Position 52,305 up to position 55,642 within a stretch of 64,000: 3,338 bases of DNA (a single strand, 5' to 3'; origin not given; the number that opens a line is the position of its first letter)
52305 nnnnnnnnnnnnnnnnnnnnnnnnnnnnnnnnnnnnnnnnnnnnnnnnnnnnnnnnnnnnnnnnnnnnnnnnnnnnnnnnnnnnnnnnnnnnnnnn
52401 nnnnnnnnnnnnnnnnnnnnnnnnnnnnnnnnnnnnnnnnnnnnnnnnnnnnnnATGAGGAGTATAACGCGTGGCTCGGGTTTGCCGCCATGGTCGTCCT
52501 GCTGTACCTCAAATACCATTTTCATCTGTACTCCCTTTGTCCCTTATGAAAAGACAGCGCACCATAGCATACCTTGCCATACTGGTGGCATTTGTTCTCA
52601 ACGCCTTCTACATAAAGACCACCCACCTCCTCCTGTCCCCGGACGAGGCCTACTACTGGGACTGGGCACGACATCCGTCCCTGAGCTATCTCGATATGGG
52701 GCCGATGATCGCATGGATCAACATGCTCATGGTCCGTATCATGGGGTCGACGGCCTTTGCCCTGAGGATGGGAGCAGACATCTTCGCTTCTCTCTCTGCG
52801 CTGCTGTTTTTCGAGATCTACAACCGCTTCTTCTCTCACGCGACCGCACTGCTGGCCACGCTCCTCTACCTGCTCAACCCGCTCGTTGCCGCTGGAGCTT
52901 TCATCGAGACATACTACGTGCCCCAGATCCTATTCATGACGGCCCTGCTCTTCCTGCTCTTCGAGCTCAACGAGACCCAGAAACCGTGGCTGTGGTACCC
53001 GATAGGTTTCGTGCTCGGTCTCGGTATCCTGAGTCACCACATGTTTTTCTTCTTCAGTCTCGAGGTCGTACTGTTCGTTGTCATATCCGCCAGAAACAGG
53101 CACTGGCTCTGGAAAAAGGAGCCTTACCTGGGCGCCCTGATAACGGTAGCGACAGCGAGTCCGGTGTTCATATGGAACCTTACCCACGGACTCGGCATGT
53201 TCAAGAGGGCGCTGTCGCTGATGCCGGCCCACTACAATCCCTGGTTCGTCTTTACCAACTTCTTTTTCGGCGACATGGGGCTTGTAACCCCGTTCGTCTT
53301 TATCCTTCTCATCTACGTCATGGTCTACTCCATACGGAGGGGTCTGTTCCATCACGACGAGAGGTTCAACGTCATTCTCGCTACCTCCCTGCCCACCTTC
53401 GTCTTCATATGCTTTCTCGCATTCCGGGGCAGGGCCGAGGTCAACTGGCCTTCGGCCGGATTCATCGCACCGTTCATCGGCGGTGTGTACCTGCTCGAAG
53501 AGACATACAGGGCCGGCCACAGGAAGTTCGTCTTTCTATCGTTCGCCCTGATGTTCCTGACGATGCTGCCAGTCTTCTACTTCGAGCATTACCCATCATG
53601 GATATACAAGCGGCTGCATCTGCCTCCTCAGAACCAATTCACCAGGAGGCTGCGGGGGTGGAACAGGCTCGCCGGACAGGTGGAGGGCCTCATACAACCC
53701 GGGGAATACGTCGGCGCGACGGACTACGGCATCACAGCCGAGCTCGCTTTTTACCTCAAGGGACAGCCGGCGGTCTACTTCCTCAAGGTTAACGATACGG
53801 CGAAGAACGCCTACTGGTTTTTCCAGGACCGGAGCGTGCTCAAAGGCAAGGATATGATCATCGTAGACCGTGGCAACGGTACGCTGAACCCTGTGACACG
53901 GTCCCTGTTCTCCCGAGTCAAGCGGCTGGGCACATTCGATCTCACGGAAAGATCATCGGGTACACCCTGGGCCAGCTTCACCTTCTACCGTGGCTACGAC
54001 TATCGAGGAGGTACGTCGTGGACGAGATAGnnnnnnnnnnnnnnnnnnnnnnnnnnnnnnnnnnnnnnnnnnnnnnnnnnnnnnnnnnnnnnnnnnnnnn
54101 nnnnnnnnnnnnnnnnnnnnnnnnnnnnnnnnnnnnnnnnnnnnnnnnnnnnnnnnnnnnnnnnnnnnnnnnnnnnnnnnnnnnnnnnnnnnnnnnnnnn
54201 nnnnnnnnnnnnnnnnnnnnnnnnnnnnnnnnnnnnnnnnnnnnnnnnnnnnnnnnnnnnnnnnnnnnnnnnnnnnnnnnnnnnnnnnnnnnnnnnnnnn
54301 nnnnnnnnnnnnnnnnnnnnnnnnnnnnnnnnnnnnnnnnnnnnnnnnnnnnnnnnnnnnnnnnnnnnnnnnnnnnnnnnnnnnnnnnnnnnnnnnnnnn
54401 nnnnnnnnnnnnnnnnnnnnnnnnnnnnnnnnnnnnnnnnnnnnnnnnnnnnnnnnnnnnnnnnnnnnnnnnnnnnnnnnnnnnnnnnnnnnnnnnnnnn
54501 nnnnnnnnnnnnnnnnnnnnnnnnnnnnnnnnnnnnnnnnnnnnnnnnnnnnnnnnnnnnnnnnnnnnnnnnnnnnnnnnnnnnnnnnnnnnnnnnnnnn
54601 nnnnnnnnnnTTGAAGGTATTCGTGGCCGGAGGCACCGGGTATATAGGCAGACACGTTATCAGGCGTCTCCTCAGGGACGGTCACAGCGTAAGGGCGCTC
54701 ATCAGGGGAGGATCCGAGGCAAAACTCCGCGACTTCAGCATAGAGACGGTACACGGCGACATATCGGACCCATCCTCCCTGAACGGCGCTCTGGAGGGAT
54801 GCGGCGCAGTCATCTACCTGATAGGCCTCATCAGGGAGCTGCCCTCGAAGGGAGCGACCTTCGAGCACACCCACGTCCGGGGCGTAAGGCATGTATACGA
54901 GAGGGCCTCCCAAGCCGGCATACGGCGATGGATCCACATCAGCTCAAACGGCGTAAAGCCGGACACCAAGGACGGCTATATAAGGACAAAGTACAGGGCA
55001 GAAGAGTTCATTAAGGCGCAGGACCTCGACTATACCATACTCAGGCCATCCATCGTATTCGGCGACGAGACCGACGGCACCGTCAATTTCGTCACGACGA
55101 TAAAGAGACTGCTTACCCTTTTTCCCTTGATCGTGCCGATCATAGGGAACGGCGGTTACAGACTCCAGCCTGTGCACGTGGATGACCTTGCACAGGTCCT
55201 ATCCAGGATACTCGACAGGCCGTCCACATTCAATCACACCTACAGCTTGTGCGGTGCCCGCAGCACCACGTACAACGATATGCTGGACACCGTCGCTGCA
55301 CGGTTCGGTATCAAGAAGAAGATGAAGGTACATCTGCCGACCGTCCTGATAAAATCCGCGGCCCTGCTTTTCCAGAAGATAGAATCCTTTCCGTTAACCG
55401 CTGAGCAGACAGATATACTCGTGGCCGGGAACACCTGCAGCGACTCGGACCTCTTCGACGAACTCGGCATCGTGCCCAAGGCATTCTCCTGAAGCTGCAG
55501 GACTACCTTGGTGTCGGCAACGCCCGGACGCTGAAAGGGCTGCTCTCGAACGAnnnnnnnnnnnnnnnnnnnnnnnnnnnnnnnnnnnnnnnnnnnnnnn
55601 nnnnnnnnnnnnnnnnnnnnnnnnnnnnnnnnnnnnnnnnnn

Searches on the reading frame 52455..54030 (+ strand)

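Call 7: search_protein_families(library=pfam, proteins=[window:52455-53792:+], max_evalue=0.01)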
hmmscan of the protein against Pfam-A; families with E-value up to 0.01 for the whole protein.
window:52455-53792:+ (445 aa): 0 families

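Call 8: search_protein_families(library=pfam, proteins=[window:52471-54030:+], max_evalue=0.01)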
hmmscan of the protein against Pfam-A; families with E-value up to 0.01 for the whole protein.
window:52471-54030:+ (519 aa): 1 family
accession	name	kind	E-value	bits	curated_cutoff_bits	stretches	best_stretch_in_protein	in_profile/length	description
PF13231.12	PMT_2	-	7.2e-21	75.5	26.1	1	76-235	2-160/160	Dolichyl-phosphate-mannose-protein mannosyltransferase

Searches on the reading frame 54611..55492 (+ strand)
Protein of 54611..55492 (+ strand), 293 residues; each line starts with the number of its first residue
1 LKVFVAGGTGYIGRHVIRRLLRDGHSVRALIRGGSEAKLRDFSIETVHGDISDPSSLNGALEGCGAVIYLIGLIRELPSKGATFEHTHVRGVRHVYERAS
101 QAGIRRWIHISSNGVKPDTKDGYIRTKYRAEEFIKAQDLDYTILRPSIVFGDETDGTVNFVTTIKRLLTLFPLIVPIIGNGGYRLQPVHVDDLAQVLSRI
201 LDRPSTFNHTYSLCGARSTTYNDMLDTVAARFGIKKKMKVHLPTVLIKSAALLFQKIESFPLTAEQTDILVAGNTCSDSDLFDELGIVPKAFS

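Call 7: search_protein_families(library=pfam, proteins=[window:54611-55492:+], max_evalue=0.01)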
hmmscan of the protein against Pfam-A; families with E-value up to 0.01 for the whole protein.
window:54611-55492:+ (293 aa): 8 families
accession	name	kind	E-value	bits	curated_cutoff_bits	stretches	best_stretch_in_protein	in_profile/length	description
PF13460.12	NAD_binding_10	-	2.9e-26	92.9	27.2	1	7-158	1-154/184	NAD(P)H-binding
PF01370.27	Epimerase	-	1.1e-24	87.7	20.9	1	3-211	1-237/240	NAD dependent epimerase/dehydratase family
PF05368.20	NmrA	-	2.7e-16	60.5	27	1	2-233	4-235/298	NmrA-like family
PF01073.25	3Beta_HSD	-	2.2e-15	56.9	22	1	5-115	2-119/280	3-beta hydroxysteroid dehydrogenase/isomerase family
PF07993.18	NAD_binding_4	-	2.2e-11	43.9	20.1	2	118-171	172-230/258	Male sterility protein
PF04321.23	RmlD_sub_bind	-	3.6e-11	43.1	27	1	1-236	1-235/287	RmlD substrate binding domain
PF16363.11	GDP_Man_Dehyd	-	3.2e-06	27.3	27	1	4-111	1-128/332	GDP-mannose 4,6 dehydratase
PF02719.21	Polysacc_synt_2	-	0.0061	16.2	20.2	0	3-117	1-134/293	Polysaccharide biosynthesis protein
